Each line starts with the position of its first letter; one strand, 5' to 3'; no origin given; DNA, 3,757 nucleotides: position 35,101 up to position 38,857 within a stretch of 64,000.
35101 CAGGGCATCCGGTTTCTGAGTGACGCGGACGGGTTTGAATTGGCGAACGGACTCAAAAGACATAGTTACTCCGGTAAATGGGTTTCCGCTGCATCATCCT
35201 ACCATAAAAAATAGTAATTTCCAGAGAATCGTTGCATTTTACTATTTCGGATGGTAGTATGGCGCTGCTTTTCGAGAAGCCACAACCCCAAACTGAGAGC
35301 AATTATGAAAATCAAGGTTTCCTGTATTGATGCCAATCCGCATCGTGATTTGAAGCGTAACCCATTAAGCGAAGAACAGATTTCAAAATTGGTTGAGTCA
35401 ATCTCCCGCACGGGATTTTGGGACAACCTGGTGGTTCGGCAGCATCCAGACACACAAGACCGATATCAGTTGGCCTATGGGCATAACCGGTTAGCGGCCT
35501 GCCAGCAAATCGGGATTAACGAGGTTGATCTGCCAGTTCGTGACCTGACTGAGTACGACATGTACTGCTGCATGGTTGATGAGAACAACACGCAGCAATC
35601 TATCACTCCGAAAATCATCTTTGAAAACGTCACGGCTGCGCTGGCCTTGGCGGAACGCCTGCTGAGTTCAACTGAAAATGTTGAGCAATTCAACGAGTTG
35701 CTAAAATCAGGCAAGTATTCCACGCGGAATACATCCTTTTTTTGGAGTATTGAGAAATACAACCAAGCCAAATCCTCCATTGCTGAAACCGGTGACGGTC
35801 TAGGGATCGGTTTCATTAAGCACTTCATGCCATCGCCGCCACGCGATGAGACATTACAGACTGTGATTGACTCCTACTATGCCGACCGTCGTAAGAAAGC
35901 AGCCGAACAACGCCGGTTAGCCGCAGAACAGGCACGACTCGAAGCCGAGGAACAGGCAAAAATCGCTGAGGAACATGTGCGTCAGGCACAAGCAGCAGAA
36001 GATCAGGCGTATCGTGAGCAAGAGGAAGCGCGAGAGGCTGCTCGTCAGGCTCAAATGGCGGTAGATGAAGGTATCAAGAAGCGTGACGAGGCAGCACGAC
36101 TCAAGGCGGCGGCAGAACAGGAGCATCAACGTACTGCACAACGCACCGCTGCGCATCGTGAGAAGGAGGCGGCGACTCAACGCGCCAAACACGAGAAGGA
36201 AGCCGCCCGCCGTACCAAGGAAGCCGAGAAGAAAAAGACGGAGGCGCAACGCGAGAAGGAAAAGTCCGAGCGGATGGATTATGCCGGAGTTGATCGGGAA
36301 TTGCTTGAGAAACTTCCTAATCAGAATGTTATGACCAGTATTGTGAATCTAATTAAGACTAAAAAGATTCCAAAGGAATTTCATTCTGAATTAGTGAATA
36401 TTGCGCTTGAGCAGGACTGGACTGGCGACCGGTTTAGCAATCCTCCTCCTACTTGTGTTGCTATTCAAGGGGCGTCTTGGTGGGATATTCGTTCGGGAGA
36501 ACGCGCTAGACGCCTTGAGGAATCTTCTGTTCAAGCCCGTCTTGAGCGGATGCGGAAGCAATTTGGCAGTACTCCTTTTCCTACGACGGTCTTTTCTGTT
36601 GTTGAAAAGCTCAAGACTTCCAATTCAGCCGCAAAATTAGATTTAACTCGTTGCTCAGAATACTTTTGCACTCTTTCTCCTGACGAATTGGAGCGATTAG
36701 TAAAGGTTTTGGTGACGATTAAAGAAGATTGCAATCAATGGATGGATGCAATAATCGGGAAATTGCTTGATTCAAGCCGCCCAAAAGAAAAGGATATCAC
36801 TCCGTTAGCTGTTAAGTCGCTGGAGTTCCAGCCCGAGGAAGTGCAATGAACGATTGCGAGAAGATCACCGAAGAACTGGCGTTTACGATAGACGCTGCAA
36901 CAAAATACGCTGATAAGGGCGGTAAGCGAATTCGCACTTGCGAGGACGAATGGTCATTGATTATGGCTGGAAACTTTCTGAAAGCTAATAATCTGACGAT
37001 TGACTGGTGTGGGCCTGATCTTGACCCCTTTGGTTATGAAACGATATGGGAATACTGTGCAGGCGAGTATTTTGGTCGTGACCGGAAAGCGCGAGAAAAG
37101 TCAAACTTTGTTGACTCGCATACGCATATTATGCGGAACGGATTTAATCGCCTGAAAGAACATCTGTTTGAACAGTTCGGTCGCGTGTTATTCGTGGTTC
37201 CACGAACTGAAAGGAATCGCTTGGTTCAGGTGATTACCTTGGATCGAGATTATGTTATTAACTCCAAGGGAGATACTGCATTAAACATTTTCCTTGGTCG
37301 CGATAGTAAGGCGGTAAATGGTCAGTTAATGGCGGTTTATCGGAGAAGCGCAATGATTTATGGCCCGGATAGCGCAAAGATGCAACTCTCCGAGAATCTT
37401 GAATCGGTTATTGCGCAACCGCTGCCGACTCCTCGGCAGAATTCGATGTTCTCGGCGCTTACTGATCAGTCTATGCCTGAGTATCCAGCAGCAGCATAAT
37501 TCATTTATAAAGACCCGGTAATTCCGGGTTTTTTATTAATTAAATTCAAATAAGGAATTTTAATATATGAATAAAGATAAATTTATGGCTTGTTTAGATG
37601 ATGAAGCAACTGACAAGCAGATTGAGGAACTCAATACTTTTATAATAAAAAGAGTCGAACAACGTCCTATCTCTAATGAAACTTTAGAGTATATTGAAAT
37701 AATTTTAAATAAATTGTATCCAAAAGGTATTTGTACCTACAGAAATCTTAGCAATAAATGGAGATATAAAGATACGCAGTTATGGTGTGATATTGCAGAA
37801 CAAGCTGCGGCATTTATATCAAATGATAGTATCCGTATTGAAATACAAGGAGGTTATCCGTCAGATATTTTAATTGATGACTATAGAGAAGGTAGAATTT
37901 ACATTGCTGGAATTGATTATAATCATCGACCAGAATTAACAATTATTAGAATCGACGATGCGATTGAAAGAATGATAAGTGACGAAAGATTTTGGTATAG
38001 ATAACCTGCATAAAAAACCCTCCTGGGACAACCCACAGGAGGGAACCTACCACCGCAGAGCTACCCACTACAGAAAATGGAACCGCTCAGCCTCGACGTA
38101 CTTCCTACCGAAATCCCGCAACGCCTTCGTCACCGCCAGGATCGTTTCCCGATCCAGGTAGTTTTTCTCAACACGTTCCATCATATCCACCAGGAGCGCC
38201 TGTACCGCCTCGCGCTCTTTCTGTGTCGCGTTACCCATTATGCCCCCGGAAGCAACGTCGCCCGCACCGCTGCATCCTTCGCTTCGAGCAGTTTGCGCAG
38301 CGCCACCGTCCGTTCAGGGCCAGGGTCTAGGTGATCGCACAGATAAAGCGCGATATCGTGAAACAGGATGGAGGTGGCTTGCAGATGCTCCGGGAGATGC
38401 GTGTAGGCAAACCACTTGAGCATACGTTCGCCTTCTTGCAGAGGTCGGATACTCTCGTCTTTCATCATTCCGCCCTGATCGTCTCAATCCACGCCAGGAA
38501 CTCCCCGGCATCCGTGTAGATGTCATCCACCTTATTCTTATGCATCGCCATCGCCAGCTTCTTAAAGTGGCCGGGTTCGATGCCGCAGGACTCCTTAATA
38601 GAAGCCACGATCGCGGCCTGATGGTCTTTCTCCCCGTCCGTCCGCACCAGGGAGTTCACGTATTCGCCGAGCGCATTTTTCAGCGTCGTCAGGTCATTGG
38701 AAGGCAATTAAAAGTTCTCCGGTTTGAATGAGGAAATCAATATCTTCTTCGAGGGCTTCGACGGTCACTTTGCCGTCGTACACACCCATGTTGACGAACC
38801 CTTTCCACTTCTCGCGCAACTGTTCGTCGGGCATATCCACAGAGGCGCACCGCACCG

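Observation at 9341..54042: Dispersed 17-bp near-palindrome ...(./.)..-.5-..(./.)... built into at least 13 intergenic promoters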

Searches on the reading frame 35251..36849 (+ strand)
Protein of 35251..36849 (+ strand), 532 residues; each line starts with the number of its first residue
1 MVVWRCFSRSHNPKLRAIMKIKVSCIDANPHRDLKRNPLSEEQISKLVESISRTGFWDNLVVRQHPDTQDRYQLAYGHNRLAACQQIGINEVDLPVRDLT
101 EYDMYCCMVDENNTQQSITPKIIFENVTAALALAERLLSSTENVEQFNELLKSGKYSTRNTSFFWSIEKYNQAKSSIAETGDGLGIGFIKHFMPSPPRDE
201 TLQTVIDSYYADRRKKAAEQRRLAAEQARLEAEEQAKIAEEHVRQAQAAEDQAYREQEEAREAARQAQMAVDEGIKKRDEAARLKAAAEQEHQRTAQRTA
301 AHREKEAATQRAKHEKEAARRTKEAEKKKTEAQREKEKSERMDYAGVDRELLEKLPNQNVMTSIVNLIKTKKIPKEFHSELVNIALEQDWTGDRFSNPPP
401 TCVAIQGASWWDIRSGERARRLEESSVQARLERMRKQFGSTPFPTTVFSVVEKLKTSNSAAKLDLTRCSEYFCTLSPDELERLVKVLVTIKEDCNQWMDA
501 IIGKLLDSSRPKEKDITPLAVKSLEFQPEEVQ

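Call 6: search_protein_families(library=pfam, proteins=[window:35251-36849:+])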
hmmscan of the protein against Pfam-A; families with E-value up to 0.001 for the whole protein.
window:35251-36849:+ (532 aa): 1 family
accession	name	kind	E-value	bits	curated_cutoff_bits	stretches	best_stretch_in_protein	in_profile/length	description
PF02195.25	ParB_N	-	2.5e-10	40.7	26.3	1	18-111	3-92/95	ParB N-terminal domain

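Call 20: find_related_loci(query=window:35305-36849:+, collection=viral_contigs, flank=10000)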
Query window:35305-36849:+ (514 aa) in viral_contigs; peptide patterns used: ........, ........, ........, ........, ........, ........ (x = any residue, [..] = any of these).
12 stretches matched a pattern, but none encodes a relative of the query by tblastn (E <= 1e-3).

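Call 78: search_solved_structures(query=window:35305-36849:+, max_evalue=1)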
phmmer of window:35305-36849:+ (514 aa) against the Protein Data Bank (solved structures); distinct sequences matched with E-value up to 1: 14.
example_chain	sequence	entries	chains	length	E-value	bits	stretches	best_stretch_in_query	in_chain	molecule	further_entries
6t1f_A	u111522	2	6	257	8.4e-07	31.7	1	9-128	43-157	Chromosome-partitioning protein ParB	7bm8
1vz0_A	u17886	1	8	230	1.2e-05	27.9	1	4-103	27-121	Chromosome-partitioning protein Spo0J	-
7bnr_A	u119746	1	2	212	1.5e-05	27.5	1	11-102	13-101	ParB family protein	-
7bnk_A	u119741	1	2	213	1.9e-05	27.2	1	12-102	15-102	ParB family protein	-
7o0n_A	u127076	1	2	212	3.5e-05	26.3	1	12-102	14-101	ParB family protein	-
6sdk_A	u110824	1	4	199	0.005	19.2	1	3-103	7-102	Stage 0 sporulation protein J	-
7ng0_A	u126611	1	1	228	0.014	17.7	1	12-102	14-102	Nucleoid occlusion protein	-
7nfu_A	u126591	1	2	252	0.019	17.3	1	12-102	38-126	Nucleoid occlusion protein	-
7ol9_A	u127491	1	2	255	0.027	16.8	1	11-99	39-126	Nucleoid occlusion protein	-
1vk1_A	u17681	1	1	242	0.12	14.7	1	20-77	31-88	Conserved hypothetical protein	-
5x0j_A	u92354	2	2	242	0.19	14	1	20-80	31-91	Free serine kinase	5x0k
5x0b_A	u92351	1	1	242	0.21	13.9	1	20-80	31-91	Free serine kinase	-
5x0e_A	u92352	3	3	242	0.27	13.5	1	21-80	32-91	Free serine kinase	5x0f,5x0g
8crx_r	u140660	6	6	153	0.58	12.4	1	215-309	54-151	50S ribosomal protein L22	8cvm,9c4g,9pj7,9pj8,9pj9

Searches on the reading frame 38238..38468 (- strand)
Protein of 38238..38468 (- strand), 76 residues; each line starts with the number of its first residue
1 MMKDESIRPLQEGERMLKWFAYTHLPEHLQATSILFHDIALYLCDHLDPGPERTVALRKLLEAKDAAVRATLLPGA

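Call 56: search_protein_families(library=phrogs, proteins=[window:38238-38468:-])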
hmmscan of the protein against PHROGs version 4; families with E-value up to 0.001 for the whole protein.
window:38238-38468:- (76 aa): 2 families
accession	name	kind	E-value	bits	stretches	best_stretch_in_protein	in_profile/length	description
phrog_1761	-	unknown function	1.3e-22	81.6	1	12-72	78-138/148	-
phrog_5120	-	unknown function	1.6e-16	61.3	1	15-73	13-71/79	-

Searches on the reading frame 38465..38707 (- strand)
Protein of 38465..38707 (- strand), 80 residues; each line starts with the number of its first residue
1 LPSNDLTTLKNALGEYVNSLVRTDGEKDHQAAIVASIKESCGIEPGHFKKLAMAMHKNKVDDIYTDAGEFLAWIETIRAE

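Call 50: search_protein_families(library=phrogs, proteins=[window:38465-38707:-])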
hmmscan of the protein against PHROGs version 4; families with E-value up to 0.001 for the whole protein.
window:38465-38707:- (80 aa): 1 family
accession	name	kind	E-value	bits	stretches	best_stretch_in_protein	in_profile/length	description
phrog_639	-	transcription regulation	4.4e-08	34.3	1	7-77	19-89/95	transcriptional regulator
